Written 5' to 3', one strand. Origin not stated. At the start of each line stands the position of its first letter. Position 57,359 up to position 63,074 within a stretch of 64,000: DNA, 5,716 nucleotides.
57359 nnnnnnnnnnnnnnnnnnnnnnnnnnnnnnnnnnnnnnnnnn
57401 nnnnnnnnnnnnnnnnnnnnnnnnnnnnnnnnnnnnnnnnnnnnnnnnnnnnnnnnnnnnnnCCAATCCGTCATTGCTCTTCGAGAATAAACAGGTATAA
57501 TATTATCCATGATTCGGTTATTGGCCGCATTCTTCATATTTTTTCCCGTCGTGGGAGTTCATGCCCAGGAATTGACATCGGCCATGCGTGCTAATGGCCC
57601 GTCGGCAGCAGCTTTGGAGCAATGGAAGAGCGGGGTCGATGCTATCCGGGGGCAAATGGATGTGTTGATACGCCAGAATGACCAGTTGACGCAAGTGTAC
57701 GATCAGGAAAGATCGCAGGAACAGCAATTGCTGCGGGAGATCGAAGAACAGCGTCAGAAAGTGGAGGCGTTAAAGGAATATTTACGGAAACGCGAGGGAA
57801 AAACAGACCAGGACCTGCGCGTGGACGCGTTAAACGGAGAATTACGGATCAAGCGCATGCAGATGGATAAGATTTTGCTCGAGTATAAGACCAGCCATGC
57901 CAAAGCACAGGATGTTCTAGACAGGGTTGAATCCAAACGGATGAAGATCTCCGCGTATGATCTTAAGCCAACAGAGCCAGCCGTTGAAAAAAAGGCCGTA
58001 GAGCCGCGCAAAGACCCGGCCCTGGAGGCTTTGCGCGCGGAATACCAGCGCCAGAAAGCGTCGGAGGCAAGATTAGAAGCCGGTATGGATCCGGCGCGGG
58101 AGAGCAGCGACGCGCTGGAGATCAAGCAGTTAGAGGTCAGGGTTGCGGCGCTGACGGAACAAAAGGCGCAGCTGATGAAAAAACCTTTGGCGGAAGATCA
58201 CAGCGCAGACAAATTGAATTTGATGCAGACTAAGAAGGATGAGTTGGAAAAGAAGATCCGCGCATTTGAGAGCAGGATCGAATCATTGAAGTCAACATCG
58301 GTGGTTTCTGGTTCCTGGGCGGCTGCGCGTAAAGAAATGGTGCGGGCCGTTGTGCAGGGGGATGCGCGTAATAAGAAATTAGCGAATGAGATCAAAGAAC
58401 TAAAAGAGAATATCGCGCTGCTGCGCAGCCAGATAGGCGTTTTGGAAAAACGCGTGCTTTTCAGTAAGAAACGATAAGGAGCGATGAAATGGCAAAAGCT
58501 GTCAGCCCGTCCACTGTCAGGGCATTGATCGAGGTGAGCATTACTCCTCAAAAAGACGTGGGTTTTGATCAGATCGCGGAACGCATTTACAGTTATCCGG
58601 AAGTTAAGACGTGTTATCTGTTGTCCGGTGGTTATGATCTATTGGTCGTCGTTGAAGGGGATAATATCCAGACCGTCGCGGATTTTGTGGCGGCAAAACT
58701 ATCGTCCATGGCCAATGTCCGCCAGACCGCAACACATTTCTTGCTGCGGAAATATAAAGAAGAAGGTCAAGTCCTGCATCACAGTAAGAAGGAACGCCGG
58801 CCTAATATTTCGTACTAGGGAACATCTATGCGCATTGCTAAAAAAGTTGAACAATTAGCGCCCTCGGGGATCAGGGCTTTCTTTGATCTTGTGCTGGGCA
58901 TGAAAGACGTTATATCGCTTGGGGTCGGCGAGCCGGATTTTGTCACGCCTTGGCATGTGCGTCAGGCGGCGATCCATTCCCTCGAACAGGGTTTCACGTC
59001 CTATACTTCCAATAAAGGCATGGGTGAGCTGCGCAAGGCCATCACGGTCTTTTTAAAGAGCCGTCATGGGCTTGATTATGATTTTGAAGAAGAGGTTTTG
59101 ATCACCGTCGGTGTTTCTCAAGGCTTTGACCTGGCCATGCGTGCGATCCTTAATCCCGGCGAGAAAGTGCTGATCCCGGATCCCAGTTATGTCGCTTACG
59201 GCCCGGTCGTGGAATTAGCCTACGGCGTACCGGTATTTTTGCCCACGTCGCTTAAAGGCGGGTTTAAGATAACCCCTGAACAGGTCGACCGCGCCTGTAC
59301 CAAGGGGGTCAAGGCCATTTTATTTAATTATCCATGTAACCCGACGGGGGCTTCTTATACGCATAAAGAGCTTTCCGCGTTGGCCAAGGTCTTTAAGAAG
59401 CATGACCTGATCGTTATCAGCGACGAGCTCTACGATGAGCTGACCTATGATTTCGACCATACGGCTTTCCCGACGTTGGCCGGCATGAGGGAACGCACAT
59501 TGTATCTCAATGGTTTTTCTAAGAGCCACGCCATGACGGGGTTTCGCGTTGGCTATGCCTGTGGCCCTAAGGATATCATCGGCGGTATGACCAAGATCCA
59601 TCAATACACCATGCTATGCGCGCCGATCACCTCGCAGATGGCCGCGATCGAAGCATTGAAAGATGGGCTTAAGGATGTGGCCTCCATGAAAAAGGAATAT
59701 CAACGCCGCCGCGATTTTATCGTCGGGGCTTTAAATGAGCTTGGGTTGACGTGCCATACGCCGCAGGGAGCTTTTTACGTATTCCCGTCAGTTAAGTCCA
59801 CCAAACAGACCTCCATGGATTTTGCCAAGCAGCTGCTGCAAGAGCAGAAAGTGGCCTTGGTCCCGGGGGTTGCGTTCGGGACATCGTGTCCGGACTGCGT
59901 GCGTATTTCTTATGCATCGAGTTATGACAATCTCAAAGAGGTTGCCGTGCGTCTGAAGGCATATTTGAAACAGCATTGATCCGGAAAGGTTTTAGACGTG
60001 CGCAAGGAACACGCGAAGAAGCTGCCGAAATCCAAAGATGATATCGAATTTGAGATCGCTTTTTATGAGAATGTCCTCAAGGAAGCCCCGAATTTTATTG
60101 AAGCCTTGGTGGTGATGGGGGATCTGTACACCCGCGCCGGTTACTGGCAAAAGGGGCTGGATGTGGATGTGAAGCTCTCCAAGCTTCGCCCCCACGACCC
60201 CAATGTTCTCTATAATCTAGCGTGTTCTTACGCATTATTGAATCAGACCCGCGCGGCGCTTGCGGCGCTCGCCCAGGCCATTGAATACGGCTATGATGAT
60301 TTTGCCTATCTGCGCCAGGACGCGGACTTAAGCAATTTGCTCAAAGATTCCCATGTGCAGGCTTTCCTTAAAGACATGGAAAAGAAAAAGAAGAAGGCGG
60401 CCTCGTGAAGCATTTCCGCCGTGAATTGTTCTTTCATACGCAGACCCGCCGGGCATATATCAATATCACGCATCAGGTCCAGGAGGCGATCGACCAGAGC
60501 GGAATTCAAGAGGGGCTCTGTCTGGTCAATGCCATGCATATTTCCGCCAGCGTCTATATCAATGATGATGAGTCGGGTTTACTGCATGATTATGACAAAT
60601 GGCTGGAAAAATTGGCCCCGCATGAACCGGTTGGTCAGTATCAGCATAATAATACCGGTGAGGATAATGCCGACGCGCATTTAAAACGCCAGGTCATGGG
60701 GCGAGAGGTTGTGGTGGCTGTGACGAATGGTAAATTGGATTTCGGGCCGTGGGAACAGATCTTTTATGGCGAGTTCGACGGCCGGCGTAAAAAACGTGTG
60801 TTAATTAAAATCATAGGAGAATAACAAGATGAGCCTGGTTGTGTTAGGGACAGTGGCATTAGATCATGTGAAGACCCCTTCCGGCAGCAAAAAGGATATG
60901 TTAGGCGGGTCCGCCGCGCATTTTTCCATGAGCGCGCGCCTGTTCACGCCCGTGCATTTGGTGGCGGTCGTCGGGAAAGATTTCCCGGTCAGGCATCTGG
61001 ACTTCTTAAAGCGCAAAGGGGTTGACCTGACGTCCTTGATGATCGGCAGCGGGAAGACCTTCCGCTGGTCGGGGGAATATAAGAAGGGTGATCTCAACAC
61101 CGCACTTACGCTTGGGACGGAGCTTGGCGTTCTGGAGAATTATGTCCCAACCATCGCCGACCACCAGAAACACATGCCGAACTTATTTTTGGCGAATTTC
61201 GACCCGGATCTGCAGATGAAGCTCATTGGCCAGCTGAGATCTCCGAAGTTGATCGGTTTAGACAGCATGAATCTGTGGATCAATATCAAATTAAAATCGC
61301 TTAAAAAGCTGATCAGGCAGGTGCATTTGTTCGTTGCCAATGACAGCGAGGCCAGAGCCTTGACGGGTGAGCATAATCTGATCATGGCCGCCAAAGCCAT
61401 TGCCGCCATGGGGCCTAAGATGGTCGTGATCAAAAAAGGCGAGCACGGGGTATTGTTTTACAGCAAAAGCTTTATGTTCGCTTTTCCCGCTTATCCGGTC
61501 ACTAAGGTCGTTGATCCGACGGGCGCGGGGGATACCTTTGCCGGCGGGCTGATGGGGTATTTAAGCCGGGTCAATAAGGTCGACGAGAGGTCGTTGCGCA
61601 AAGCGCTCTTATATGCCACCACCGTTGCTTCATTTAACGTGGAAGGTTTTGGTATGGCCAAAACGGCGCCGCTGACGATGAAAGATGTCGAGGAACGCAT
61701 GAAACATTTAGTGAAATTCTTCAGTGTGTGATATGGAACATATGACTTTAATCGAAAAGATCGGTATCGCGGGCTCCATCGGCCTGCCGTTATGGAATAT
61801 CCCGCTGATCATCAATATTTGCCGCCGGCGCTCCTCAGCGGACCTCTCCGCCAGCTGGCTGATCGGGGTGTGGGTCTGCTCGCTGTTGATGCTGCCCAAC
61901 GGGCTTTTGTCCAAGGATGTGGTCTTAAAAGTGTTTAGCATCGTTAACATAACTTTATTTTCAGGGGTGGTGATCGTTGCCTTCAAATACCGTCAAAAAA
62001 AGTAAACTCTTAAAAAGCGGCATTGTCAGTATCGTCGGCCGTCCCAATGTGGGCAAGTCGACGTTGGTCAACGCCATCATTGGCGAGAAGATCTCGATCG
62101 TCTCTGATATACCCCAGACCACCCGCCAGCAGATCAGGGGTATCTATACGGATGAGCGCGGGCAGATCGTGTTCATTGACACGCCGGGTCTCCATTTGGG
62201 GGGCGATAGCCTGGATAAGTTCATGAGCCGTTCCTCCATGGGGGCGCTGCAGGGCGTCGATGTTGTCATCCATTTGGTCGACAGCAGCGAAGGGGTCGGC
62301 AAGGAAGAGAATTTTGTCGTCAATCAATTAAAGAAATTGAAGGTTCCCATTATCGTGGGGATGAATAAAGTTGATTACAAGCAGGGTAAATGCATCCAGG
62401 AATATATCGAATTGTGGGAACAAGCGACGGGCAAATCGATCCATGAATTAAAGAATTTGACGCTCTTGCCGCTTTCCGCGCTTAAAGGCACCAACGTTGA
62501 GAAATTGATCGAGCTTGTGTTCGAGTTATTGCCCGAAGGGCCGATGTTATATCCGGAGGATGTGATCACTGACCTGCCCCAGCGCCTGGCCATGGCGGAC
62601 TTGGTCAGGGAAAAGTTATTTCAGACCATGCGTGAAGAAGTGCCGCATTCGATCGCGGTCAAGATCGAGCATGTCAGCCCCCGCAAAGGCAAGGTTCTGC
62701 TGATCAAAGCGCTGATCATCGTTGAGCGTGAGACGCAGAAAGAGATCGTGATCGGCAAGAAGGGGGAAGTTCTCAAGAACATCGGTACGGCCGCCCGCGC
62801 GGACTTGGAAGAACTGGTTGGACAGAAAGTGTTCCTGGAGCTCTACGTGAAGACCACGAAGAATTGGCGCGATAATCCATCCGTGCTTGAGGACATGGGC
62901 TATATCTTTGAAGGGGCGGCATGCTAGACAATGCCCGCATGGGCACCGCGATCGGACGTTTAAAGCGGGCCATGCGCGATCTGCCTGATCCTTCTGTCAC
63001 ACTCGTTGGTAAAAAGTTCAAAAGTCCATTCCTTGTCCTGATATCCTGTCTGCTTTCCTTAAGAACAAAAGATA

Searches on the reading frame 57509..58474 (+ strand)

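Call 50: search_protein_families(library=pfam, proteins=[window:57509-58474:+], max_evalue=0.01)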
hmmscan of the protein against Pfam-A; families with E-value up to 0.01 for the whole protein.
window:57509-58474:+ (322 aa): 2 families
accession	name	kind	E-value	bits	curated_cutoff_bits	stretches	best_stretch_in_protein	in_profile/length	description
PF01923.23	Cob_adeno_trans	-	0.0039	17.7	24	1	215-282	65-131/171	Cobalamin adenosyltransferase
PF00170.26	bZIP_1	-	0.0079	16.7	27.6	0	285-308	39-62/64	bZIP transcription factor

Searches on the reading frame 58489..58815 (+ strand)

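Call 92: search_protein_families(library=pfam, proteins=[window:58489-58815:+], max_evalue=0.01)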
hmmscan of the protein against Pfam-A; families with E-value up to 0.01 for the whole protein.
window:58489-58815:+ (109 aa): 3 families
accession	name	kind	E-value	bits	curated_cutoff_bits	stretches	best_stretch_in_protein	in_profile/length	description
PF01037.27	AsnC_trans_reg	-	1e-16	61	25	1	14-87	1-72/73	Lrp/AsnC ligand binding domain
PF22482.2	AsnC_trans_reg_3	-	0.00086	19.8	24.4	1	26-92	24-89/95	PF0864 C-terminal dimeric alpha+beta barrel domain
PF08734.17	GYD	-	0.0043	17.5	31.4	1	38-79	36-76/91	GYD domain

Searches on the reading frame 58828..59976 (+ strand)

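Call 50: search_protein_families(library=pfam, proteins=[window:58828-59976:+], max_evalue=0.01)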
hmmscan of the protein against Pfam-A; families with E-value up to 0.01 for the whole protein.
window:58828-59976:+ (383 aa): 2 families
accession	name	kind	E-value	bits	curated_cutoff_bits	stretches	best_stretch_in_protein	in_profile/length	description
PF00155.27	Aminotran_1_2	-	1.7e-71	241.7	19.7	1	26-376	1-361/361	Aminotransferase class I and II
PF01041.23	DegT_DnrJ_EryC1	-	5.9e-05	22.9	19.8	1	97-199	49-145/360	DegT/DnrJ/EryC1/StrS aminotransferase family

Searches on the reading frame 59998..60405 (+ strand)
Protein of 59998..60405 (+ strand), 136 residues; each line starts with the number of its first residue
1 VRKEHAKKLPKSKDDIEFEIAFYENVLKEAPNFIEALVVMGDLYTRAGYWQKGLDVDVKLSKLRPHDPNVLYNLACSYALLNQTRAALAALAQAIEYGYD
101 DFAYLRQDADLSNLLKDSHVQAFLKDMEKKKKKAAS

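Call 92: search_protein_families(library=pfam, proteins=[window:59998-60405:+], max_evalue=0.01)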
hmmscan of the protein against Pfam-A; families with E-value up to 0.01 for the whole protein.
window:59998-60405:+ (136 aa): 10 families
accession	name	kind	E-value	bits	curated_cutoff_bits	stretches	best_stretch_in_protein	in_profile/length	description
PF14559.12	TPR_19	-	2.1e-06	28.4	25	0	62-104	19-61/68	Tetratricopeptide repeat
PF13431.12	TPR_17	-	4.9e-06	26.8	24.4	0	62-88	7-33/34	Tetratricopeptide repeat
PF07719.23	TPR_2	-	0.0001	22.6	27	1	69-97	2-30/34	Tetratricopeptide repeat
PF13371.12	TPR_9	-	0.00049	20.5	35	1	43-96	4-57/73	Tetratricopeptide repeat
PF22316.2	ABhydrolase-like_N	-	0.00091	19.5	27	1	71-134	39-105/106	A/B hydrolase-like, N-terminal domain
PF00515.34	TPR_1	-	0.0011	19.1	27.8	1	69-96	2-29/34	Tetratricopeptide repeat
PF11846.14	Wzy_C_2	-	0.0028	18.1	28.5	1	51-103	130-182/191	Virulence factor membrane-bound polymerase, C-terminal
PF13176.12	TPR_7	-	0.0061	17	27.9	0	36-52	1-17/36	Tetratricopeptide repeat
PF13428.12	TPR_14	-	0.0065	17.5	23.5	0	35-75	2-42/44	Tetratricopeptide repeat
PF13424.12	TPR_12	-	0.008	16.8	30.1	0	40-96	9-73/77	Tetratricopeptide repeat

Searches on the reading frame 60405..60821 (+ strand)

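Call 92: search_protein_families(library=pfam, proteins=[window:60405-60821:+], max_evalue=0.01)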
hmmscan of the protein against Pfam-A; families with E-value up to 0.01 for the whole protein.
window:60405-60821:+ (139 aa): 1 family
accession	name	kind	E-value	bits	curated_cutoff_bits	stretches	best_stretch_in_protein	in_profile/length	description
PF01894.22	UPF0047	-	2.3e-38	131.4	27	1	20-136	1-117/117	Uncharacterised protein family UPF0047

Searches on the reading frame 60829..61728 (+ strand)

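Call 50: search_protein_families(library=pfam, proteins=[window:60829-61728:+], max_evalue=0.01)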
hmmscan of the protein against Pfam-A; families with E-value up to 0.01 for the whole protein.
window:60829-61728:+ (300 aa): 2 families
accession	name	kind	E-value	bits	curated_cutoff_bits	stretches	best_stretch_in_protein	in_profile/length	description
PF00294.29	PfkB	-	5.3e-30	105.2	25.8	1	152-278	172-297/302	pfkB family carbohydrate kinase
PF08543.17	Phos_pyr_kin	-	1.3e-06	28.4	27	1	156-266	110-231/246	Phosphomethylpyrimidine kinase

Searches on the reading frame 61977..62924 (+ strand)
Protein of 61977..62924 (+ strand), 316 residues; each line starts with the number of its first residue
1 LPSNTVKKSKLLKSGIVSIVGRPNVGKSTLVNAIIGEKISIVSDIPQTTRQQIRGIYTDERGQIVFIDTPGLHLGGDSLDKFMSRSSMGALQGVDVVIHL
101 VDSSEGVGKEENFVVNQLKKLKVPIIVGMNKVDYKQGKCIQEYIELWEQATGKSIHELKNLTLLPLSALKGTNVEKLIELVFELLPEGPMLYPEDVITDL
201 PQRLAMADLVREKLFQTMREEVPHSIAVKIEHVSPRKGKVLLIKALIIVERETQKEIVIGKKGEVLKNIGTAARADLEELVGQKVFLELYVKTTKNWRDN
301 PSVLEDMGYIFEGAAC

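Call 50: search_protein_families(library=pfam, proteins=[window:61977-62924:+], max_evalue=0.01)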
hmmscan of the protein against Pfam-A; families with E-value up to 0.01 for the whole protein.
window:61977-62924:+ (316 aa): 9 families
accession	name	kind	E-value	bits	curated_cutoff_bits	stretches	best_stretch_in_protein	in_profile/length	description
PF01926.29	MMR_HSR1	-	2.7e-27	95.5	21.9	1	17-131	2-113/113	50S ribosome-binding GTPase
PF00009.33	GTP_EFTU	-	6.1e-18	65.5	26.5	1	17-186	6-187/188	Elongation factor Tu GTP binding domain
PF07650.23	KH_2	-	1.3e-16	60.6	22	1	221-298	1-78/78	KH domain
PF02421.24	FeoB_N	-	1.2e-14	54.6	27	1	17-149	3-132/156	Ferrous iron transport protein B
PF00350.29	Dynamin_N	-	2e-08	34.9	27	1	17-50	1-34/168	Dynamin family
PF04548.22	AIG1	-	5.6e-08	32.8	27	1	19-121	5-110/212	AIG1 family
PF03193.22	RsgA_GTPase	-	0.00011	22.6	30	1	10-72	102-168/174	RsgA GTPase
PF00071.28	Ras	-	0.00024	21.1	21.6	1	19-183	4-158/162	Ras family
PF20720.3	nSTAND3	-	0.00098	19.3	27.2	1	8-68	11-72/155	Novel STAND NTPase 3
